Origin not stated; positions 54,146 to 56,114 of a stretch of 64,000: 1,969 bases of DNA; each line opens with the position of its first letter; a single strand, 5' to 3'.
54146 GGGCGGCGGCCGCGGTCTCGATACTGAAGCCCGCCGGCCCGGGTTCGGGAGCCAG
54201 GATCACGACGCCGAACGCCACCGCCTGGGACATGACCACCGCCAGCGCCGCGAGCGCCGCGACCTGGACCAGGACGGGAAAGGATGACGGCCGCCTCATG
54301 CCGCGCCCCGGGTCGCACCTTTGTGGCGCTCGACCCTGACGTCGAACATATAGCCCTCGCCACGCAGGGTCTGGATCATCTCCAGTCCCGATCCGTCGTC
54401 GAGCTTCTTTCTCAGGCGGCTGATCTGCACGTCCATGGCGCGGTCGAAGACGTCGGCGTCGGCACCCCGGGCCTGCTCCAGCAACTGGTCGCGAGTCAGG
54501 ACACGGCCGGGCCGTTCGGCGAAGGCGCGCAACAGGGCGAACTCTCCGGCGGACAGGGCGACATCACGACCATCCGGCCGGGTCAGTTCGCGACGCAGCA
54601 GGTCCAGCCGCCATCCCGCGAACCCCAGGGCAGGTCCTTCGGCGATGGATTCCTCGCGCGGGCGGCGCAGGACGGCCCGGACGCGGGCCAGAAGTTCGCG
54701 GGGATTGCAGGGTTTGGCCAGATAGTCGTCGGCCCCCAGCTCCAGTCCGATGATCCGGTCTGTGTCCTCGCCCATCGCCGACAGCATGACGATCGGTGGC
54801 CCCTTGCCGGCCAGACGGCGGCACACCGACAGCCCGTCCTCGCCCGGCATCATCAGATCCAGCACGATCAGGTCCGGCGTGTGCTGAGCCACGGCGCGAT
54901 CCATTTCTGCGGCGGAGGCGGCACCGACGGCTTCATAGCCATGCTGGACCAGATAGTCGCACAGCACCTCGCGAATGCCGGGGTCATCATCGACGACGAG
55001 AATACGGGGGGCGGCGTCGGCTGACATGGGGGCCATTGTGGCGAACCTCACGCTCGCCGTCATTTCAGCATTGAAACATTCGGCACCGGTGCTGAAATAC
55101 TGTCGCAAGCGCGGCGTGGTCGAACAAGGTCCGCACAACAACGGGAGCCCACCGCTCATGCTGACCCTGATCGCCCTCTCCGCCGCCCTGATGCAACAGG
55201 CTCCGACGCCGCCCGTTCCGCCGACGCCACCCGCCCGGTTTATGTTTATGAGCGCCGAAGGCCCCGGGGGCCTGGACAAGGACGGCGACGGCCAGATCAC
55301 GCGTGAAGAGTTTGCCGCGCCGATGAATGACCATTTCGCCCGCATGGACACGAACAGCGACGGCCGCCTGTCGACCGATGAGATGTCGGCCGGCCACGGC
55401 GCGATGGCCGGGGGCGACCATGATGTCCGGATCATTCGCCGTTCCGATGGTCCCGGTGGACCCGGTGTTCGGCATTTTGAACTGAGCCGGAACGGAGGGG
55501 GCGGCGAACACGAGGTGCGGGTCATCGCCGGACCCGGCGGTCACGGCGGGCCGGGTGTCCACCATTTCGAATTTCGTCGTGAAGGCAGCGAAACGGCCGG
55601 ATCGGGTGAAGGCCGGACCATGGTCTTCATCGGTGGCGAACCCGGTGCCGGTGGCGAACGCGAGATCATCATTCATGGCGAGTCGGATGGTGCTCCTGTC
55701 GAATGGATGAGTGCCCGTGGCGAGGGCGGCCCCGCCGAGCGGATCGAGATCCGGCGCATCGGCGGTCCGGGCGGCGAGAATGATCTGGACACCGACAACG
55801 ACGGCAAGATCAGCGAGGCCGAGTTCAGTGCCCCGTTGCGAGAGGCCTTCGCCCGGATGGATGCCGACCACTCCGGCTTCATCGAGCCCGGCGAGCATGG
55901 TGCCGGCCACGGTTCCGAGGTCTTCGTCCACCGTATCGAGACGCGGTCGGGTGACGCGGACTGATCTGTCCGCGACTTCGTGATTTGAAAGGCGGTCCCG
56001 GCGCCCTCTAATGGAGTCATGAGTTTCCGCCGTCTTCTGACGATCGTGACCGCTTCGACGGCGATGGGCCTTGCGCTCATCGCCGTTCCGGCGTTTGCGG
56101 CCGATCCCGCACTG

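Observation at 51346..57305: Candidate periplasmic proteolysis and Ca2+-sensing module: S41 peptidase, kinase, regulator, EF-hand protein, S41 peptidase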

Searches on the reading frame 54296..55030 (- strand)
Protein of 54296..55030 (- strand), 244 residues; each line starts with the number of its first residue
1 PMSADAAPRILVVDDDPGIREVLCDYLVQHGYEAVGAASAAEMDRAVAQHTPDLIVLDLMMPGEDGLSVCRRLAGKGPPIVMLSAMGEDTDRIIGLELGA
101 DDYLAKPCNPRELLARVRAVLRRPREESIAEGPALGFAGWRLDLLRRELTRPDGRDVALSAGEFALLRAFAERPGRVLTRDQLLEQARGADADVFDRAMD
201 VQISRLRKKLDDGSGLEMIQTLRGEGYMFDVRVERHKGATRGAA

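Call 4: search_protein_families(library=pfam, proteins=[window:54296-55030:-], max_evalue=0.01)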
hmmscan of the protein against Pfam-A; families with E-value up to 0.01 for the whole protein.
window:54296-55030:- (244 aa): 3 families
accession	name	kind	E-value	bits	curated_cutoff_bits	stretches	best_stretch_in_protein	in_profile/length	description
PF00072.30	Response_reg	-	3.3e-28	98.5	30.2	1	10-118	1-111/111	Response regulator receiver domain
PF00486.34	Trans_reg_C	-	7.2e-24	84.1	26.2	1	154-229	1-77/77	Transcriptional regulatory protein, C terminal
PF21695.3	GlnR_1st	-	0.0039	17.5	27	1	40-119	30-109/111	Transcription regulator GlnR, N-terminal domain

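Call 7: search_protein_families(library=ncbifam, proteins=[window:54296-55030:-], max_evalue=0.001)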
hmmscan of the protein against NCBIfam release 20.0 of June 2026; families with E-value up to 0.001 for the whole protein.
window:54296-55030:- (244 aa): 98 families (the best 25 are shown)
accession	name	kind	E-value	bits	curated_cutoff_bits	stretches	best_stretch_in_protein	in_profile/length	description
NF007005.1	PRK09468.1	equivalog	1.4e-72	243.9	331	1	8-229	4-231/237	osmolarity response regulator transcription factor OmpR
TIGR02154.1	PhoB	equivalog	1.1e-60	204.7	296.2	1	7-230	2-226/226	phosphate regulon transcriptional regulator PhoB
NF010430.0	PRK13856.1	equivalog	3.5e-57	193.9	344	1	10-240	4-238/241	two-component response regulator VirG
NF045944.1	ResRegRpaBCyano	equivalog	7.5e-52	176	330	1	11-230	1-228/229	response regulator transcription factor RpaB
NF040689.1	MtrAB_MtrA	equivalog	6.8e-50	169.4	300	1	10-227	1-216/219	MtrAB system response regulator MtrA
NF007982.1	PRK10710.1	equivalog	2e-48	165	380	1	6-233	6-231/235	envelope stress response regulator BaeR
NF008034.0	PRK10766.1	equivalog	5.3e-48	163.5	275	1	9-233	4-230/231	two-component system response regulator TorR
NF008378.0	PRK11173.1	equivalog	8.4e-48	162.8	334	1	7-233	3-236/238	two-component system response regulator ArcA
NF007977.0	PRK10701.1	equivalog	1.6e-47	162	330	1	9-230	3-234/241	two-component system response regulator RstA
NF008296.0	PRK11083.1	equivalog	4.8e-47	160.3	273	1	7-230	3-226/228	two-component system response regulator CreB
NF007546.0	PRK10161.1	equivalog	5.1e-47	160.4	471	1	7-232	2-228/229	phosphate response regulator transcription factor PhoB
NF053854.1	RespRegPhoBBctds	equivalog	1.8e-45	155.1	270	1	10-229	1-224/225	two-component system response regulator PhoB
NF041733.1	resp_reg_CseB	equivalog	4.1e-45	153.9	350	1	9-229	2-226/228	two-component system response regulator CseB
NF040534.1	resp_reg_YycF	equivalog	1.3e-43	148.9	340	1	9-229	2-227/231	response regulator YycF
TIGR01387.1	cztR_silR_copR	subfamily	5.7e-43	147.1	279.2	1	10-229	1-218/218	heavy metal response regulator transcription factor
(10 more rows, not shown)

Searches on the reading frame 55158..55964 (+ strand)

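Call 4: search_protein_families(library=pfam, proteins=[window:55158-55964:+], max_evalue=0.01)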
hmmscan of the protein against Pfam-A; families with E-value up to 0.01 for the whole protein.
window:55158-55964:+ (268 aa): 5 families
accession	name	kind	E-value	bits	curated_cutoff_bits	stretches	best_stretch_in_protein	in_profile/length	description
PF00036.39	EF-hand_1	-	2.3e-18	64.7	25.4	2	39-53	9-23/29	EF hand domain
PF13202.12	EF-hand_5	-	4.2e-18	64.3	25.9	3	39-53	8-22/25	EF hand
PF13405.12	EF-hand_6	-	3.5e-16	57.8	25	0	39-54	9-24/30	EF-hand domain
PF13499.12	EF-hand_7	-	1.2e-12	48.4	30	0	39-53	49-63/67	EF-hand domain pair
PF13833.12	EF-hand_8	-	9.9e-08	32.1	28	0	210-227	34-51/54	EF-hand domain pair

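Call 7: search_protein_families(library=ncbifam, proteins=[window:55158-55964:+], max_evalue=0.001)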
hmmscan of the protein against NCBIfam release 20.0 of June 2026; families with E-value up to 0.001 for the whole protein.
window:55158-55964:+ (268 aa): 4 families
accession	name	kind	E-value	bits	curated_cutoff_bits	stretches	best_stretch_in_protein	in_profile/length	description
NF041410.1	XopAW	subfamily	5.1e-10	39.5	120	1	37-80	110-162/235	XopAW family type III secretion system calcium-binding effector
NF053806.1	lanmdlnLanM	equivalog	3.3e-09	36.9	135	1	39-81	82-124/132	lanmodulin LanM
NF008965.0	PRK12309.1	equivalog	8.7e-08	31.6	550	1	40-83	344-386/392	transaldolase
NF038285.1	deiodinase_rel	hypoth_equivalog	0.00013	21.5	250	0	39-83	46-89/347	deiodinase family protein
